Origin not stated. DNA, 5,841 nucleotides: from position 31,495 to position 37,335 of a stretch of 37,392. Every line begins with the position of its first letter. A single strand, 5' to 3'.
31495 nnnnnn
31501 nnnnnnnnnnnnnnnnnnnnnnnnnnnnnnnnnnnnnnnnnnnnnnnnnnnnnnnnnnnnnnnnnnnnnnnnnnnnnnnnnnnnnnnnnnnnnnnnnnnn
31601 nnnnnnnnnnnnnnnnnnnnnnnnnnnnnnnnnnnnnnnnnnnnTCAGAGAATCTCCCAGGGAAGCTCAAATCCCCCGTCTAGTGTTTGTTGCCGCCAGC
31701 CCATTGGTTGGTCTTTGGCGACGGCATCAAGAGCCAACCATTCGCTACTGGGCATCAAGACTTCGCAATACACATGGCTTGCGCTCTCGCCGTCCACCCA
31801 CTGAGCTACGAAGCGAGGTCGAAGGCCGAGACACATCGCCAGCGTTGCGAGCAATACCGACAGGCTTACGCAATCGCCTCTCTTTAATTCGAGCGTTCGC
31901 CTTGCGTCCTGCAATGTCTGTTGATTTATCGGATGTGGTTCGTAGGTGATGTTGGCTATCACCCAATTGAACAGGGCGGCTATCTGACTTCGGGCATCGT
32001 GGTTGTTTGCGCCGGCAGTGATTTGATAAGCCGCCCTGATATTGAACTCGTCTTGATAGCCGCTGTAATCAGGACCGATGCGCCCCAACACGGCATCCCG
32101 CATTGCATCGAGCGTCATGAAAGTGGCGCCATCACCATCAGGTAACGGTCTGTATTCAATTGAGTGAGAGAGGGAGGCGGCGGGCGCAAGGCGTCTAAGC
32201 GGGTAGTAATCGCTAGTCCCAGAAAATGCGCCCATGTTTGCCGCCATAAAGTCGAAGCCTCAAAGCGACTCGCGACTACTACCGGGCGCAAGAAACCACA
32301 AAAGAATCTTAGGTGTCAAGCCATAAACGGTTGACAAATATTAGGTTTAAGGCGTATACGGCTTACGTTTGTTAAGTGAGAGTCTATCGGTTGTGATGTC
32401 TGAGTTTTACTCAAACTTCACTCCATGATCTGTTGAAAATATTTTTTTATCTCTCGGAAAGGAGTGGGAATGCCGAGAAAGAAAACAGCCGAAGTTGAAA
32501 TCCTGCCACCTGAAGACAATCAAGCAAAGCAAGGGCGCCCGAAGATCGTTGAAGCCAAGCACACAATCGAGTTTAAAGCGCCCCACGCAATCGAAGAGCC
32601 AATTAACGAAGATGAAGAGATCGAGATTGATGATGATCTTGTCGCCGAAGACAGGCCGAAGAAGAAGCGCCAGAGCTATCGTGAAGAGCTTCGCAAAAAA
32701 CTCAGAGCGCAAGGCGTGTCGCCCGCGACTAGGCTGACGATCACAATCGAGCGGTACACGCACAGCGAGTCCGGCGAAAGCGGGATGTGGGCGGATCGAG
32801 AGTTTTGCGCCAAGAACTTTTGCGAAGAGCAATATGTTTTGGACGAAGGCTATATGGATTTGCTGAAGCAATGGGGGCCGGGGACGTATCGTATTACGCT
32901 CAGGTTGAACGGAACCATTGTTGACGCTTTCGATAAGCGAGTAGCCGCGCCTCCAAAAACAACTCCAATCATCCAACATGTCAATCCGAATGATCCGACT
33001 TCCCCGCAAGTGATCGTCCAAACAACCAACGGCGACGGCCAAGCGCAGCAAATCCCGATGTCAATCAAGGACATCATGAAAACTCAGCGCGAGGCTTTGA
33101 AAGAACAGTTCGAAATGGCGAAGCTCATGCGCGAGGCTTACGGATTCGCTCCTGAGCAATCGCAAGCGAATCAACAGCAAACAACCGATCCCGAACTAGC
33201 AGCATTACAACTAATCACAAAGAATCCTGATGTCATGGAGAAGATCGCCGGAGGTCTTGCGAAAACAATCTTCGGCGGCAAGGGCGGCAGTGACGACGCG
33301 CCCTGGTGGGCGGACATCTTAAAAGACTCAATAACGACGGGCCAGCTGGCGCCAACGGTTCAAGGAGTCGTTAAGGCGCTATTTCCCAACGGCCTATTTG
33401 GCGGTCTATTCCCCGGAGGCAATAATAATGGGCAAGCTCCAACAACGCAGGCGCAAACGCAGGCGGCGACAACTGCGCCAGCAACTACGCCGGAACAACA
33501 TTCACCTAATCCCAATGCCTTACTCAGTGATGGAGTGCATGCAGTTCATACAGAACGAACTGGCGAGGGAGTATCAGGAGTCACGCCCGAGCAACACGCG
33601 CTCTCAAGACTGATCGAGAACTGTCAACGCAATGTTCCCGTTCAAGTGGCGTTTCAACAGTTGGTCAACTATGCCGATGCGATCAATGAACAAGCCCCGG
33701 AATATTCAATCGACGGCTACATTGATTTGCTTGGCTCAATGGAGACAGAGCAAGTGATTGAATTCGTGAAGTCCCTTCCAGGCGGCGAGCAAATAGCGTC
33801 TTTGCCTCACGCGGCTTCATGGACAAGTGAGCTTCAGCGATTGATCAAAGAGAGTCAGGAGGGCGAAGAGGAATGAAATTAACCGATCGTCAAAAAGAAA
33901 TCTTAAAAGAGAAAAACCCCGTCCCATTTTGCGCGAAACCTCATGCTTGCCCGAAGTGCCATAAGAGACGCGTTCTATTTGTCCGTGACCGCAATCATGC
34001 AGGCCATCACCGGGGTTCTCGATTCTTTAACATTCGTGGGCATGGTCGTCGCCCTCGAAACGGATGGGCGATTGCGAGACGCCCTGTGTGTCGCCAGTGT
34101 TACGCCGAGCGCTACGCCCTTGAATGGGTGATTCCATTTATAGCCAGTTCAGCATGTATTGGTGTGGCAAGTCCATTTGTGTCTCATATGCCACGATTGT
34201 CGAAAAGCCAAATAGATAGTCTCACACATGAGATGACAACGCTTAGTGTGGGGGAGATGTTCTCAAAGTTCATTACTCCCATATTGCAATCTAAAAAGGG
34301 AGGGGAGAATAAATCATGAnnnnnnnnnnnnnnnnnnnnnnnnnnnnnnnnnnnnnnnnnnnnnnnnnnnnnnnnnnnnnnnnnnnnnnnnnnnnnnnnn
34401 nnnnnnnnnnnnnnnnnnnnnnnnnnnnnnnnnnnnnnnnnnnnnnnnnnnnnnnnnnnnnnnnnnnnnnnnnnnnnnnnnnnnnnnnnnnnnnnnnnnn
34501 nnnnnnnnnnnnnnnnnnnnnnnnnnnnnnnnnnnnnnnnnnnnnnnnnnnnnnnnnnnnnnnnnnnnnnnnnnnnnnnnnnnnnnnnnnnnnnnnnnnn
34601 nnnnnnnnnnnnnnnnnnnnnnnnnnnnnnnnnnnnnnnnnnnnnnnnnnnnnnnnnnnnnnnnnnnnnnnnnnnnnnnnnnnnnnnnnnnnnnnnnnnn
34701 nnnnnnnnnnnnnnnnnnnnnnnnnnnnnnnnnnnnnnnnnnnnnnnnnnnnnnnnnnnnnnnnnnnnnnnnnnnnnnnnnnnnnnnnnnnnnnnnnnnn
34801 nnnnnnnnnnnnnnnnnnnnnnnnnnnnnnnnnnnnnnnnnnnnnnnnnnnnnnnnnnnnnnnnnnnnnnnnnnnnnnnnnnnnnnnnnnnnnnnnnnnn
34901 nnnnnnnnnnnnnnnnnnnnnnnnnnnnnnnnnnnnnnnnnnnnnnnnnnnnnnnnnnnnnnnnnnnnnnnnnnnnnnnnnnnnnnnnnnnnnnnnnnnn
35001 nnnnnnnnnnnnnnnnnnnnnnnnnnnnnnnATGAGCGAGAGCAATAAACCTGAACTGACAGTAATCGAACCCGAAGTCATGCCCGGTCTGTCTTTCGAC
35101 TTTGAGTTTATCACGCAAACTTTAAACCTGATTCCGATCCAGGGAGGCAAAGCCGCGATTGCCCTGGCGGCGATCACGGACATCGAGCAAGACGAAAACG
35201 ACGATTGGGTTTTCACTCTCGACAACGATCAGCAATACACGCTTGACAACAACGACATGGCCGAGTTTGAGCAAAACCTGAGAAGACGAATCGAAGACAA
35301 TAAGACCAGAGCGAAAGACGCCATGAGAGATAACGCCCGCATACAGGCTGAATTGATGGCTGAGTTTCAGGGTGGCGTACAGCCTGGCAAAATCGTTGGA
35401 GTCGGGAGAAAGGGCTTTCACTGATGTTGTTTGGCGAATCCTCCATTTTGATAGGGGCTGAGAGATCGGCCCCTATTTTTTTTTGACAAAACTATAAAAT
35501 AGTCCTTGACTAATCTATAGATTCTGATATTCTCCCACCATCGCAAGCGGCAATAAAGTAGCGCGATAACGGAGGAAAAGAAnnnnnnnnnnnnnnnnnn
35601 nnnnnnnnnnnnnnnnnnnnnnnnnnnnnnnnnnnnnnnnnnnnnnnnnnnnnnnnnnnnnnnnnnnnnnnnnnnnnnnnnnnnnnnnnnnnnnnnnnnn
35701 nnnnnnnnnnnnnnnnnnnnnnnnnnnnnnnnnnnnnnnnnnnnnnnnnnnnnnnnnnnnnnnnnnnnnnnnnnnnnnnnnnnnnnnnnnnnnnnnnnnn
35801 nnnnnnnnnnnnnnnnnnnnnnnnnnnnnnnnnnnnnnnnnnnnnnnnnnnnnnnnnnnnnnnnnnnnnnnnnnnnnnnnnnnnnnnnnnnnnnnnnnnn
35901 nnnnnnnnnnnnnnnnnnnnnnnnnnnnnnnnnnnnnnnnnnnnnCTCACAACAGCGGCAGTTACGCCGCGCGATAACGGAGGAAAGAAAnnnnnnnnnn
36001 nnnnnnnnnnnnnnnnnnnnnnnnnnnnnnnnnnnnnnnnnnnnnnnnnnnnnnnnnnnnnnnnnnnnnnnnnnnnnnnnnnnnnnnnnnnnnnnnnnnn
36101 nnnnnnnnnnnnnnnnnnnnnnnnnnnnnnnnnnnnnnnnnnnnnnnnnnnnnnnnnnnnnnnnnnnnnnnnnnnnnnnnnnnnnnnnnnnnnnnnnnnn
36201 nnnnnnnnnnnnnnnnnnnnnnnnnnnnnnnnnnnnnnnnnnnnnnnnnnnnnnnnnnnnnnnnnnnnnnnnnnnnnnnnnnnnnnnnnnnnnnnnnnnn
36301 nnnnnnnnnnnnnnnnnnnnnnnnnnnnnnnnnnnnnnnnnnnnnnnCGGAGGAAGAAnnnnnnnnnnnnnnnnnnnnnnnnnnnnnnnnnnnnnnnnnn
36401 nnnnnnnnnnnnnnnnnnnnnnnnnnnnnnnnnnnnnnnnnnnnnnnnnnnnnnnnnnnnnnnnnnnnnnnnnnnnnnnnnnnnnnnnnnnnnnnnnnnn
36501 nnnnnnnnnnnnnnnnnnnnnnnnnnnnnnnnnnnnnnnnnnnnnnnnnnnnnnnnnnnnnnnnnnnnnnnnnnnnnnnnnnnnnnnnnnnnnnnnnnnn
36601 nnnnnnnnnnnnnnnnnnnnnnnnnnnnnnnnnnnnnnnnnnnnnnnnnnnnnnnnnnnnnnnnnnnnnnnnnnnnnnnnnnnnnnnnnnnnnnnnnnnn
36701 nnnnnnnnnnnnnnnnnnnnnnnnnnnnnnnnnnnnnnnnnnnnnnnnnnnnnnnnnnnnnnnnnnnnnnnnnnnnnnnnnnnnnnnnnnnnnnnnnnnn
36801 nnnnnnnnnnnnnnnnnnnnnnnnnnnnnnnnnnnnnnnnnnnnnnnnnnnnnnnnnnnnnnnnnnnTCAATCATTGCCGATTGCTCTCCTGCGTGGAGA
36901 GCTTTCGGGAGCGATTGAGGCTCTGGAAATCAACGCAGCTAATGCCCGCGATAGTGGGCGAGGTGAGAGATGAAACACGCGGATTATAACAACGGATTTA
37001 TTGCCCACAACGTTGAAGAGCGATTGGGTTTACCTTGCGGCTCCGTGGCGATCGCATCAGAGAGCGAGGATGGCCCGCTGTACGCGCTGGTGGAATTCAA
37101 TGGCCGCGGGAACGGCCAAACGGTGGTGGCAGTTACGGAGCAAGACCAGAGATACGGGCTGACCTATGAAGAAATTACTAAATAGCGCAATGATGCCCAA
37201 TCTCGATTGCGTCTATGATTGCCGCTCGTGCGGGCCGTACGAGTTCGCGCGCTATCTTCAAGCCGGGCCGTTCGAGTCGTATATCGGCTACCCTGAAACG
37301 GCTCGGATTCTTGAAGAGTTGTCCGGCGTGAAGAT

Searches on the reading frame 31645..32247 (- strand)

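Call 56: search_protein_families(library=phrogs, proteins=[window:31645-32247:-], max_evalue=0.01)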
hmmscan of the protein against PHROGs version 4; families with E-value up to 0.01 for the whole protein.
window:31645-32247:- (200 aa): 0 families

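Call 75: search_protein_families(library=pfam, proteins=[window:31645-32247:-], max_evalue=0.05)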
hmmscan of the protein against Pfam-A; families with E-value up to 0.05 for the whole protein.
window:31645-32247:- (200 aa): 1 family
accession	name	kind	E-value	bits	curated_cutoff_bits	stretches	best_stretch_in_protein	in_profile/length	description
PF01841.26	Transglut_core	-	5e-16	59.4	23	1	73-175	4-108/108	Transglutaminase-like superfamily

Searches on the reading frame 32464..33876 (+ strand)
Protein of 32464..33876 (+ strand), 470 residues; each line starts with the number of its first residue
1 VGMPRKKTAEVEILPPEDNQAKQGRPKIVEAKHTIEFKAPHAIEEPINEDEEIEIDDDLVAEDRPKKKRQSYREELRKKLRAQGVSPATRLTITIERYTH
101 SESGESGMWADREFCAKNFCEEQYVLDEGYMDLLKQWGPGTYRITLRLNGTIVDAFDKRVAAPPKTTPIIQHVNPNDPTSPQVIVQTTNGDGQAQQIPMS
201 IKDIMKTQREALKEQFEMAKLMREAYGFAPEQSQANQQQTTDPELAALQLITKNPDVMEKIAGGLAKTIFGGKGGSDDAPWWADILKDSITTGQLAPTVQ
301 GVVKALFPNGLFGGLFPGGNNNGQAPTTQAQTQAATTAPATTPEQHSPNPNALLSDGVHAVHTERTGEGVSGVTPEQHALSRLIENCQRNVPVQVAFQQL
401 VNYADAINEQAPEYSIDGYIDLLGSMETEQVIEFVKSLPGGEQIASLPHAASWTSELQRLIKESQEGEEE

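Call 23: search_protein_families(library=phrogs, proteins=[window:32464-33876:+], max_evalue=0.001)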
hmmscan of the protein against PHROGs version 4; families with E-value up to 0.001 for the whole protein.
window:32464-33876:+ (470 aa): 0 families

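Call 25: search_protein_families(library=pfam, proteins=[window:32464-33876:+], max_evalue=0.01)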
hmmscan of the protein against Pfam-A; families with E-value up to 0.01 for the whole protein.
window:32464-33876:+ (470 aa): 0 families

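Call 48: search_dna_similar(query=window:32464-33876:+, collection=phages, mode=protein, max_rows=8, max_evalue=0.001)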
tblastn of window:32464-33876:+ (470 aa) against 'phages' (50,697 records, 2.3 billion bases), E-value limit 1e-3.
No match.

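Call 72: search_solved_structures(query=window:32464-33876:+, max_evalue=0.1)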
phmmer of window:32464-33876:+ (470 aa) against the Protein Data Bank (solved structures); distinct sequences matched with E-value up to 0.1: 0.

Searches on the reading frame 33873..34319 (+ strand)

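Call 23: search_protein_families(library=phrogs, proteins=[window:33873-34319:+], max_evalue=0.001)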
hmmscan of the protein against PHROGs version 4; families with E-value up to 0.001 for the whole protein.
window:33873-34319:+ (148 aa): 0 families

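Call 75: search_protein_families(library=pfam, proteins=[window:33873-34319:+], max_evalue=0.05)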
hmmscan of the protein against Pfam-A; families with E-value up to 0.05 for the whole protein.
window:33873-34319:+ (148 aa): 1 family
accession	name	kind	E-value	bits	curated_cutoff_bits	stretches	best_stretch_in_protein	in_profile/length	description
PF04981.18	NMD3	-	0.034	14.1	24.9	0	6-33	114-141/243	NMD3 family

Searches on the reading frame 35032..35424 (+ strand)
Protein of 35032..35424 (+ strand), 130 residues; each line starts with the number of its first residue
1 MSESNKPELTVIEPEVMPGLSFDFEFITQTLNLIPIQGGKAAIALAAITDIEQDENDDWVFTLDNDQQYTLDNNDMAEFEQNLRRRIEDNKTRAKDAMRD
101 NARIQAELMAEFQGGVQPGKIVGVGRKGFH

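Call 23: search_protein_families(library=phrogs, proteins=[window:35032-35424:+], max_evalue=0.001)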
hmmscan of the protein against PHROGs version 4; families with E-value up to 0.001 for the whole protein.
window:35032-35424:+ (130 aa): 0 families

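Call 75: search_protein_families(library=pfam, proteins=[window:35032-35424:+], max_evalue=0.05)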
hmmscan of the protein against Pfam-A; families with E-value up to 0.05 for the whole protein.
window:35032-35424:+ (130 aa): 1 family
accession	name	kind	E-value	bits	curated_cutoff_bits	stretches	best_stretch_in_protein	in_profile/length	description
PF10249.14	NDUFB10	-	0.048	14.6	22.2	0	48-107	29-88/126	NADH-ubiquinone oxidoreductase subunit 10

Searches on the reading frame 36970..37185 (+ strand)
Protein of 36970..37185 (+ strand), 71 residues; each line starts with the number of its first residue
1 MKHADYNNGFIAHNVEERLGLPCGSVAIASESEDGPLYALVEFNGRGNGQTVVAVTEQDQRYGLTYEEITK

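Call 23: search_protein_families(library=phrogs, proteins=[window:36970-37185:+], max_evalue=0.001)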
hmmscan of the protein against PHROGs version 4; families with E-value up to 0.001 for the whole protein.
window:36970-37185:+ (71 aa): 0 families

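Call 58: search_protein_families(library=pfam, proteins=[window:36970-37185:+], max_evalue=0.05)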
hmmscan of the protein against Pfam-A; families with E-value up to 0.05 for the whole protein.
window:36970-37185:+ (71 aa): 0 families
